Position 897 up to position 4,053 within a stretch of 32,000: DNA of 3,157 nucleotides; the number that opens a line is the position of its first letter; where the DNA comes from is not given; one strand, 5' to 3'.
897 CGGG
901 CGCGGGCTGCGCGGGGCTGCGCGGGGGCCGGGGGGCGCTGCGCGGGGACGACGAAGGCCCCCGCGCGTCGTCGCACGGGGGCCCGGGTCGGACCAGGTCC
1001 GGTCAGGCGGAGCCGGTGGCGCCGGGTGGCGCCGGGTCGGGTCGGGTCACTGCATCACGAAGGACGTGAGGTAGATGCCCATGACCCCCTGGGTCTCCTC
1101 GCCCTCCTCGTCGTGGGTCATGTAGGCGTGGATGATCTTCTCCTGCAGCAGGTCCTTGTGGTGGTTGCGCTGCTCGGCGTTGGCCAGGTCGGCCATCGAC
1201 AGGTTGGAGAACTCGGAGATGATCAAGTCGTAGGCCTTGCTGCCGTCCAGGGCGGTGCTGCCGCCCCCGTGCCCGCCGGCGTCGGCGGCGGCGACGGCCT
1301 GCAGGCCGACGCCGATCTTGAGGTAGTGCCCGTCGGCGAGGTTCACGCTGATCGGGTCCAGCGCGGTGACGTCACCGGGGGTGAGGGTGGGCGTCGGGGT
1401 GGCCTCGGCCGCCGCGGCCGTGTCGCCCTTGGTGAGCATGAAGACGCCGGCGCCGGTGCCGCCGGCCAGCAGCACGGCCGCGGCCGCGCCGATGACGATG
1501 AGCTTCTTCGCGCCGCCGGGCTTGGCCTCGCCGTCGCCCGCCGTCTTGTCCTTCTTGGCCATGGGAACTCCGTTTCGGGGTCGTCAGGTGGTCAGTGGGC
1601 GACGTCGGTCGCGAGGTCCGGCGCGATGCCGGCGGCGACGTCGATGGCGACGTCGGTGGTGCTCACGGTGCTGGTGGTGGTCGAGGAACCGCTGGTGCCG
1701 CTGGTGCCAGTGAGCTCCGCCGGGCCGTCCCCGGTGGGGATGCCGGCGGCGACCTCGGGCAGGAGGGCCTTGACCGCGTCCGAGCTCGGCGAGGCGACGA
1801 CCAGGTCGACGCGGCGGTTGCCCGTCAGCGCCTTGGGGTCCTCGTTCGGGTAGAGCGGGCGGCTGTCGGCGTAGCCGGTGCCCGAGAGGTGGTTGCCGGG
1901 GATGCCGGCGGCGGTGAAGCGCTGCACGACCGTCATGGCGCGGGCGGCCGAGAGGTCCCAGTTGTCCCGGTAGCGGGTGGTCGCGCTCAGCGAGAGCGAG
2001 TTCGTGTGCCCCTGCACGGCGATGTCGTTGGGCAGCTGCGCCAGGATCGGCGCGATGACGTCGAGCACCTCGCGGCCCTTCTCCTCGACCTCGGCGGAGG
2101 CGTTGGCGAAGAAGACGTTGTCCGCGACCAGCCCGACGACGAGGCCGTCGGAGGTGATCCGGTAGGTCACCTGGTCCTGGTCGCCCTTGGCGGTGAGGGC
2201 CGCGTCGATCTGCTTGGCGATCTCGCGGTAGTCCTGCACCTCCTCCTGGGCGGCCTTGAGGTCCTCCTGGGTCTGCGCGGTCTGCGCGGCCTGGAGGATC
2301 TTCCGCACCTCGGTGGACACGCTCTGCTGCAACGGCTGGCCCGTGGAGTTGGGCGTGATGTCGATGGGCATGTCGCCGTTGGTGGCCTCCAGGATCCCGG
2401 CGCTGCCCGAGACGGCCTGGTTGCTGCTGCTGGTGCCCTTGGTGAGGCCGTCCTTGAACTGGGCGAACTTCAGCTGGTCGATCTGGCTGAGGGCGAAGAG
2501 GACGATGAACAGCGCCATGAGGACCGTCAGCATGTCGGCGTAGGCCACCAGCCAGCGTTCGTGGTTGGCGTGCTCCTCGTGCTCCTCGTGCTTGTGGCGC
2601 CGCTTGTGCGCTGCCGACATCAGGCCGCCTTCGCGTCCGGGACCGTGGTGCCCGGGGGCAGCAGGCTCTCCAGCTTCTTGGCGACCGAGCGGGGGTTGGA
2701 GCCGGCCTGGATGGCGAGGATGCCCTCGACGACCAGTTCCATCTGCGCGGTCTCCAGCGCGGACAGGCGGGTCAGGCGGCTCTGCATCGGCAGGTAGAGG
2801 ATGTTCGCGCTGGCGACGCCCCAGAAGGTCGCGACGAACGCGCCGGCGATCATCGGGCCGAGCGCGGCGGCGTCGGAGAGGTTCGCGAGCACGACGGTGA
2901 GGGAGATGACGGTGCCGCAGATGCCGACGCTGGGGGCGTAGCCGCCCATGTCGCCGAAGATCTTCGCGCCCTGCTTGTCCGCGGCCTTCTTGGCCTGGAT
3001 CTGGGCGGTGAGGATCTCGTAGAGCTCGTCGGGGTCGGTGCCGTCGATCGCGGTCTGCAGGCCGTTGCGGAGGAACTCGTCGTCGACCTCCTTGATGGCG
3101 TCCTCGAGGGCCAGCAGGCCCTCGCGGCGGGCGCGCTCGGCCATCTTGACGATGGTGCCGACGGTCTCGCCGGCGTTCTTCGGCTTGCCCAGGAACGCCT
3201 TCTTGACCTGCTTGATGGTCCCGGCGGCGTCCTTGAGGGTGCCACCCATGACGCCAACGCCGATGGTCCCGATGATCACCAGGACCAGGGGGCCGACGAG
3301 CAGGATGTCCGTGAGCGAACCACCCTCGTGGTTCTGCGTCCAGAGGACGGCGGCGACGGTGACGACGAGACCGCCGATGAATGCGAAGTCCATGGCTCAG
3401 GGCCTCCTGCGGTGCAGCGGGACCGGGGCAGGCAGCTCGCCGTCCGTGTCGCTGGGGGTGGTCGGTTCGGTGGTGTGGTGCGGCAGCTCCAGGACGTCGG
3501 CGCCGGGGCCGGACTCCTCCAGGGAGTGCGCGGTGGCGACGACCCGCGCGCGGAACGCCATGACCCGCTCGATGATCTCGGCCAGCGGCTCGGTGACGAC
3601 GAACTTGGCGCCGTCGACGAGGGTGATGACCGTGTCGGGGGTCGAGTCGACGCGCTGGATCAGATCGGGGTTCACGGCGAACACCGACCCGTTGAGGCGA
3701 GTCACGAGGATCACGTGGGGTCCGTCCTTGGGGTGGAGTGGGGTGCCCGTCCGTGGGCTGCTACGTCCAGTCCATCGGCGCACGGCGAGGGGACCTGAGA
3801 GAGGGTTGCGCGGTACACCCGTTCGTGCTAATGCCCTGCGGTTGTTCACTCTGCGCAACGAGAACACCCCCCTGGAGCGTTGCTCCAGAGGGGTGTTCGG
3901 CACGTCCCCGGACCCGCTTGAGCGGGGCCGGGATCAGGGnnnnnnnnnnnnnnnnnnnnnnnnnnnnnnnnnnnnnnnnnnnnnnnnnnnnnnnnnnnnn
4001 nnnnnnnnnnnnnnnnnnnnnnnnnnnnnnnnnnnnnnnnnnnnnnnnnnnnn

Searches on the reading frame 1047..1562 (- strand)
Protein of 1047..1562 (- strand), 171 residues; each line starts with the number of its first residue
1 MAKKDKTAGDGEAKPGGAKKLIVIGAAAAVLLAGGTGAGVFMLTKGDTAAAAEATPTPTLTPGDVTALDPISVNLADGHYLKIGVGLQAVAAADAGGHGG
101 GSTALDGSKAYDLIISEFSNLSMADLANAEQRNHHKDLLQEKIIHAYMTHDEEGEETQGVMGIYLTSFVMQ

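Call 98: search_protein_families(library=pfam, proteins=[window:1047-1562:-], max_evalue=0.00001)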
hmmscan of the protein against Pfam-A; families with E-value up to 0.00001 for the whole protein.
window:1047-1562:- (171 aa): 1 family
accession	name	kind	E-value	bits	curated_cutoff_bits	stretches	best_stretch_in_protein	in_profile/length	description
PF03748.19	FliL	-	8.4e-13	49.2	24.6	1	67-171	3-103/103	Flagellar basal body-associated protein FliL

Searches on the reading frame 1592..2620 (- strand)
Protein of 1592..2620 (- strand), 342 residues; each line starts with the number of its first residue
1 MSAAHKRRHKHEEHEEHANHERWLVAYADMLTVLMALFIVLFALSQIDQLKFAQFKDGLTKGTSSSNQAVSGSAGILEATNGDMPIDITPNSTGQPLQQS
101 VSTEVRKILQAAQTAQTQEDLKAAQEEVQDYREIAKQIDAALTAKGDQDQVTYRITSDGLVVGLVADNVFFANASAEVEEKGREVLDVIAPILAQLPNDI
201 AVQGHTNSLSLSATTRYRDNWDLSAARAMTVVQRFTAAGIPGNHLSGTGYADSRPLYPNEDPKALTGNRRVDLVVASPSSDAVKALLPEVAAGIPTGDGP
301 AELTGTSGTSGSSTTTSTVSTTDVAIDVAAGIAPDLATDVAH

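Call 98: search_protein_families(library=pfam, proteins=[window:1592-2620:-], max_evalue=0.00001)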
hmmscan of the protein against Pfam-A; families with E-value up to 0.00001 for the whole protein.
window:1592-2620:- (342 aa): 2 families
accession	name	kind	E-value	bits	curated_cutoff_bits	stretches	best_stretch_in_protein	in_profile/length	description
PF13677.11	MotB_plug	-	1.4e-20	73.1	24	1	7-60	2-55/58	Membrane MotB of proton-channel complex MotA/MotB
PF00691.25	OmpA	-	2.9e-14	53.6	27.2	1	170-264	1-93/98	OmpA family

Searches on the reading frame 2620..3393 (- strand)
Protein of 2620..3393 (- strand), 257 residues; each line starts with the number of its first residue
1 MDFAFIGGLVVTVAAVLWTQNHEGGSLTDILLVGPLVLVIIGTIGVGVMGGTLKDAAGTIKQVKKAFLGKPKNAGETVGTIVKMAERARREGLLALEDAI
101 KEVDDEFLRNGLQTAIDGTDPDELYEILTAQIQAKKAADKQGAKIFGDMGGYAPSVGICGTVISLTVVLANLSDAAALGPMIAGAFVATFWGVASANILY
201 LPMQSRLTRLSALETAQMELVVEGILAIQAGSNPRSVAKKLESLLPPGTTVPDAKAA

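Call 98: search_protein_families(library=pfam, proteins=[window:2620-3393:-], max_evalue=0.00001)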
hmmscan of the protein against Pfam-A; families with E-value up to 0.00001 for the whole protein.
window:2620-3393:- (257 aa): 1 family
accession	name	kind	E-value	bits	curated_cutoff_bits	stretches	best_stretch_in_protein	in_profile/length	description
PF01618.21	MotA_ExbB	-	6.2e-28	97.5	22.9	1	101-219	3-126/127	MotA/TolQ/ExbB proton channel family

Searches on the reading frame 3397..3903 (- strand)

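Call 98: search_protein_families(library=pfam, proteins=[window:3397-3903:-], max_evalue=0.00001)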
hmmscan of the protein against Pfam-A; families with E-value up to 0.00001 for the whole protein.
window:3397-3903:- (168 aa): 1 family
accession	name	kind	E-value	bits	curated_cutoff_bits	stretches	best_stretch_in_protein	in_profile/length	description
PF06289.16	FlbD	-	9.9e-25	86.3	24.7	1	65-121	2-58/59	Flagellar and Swarming motility proteins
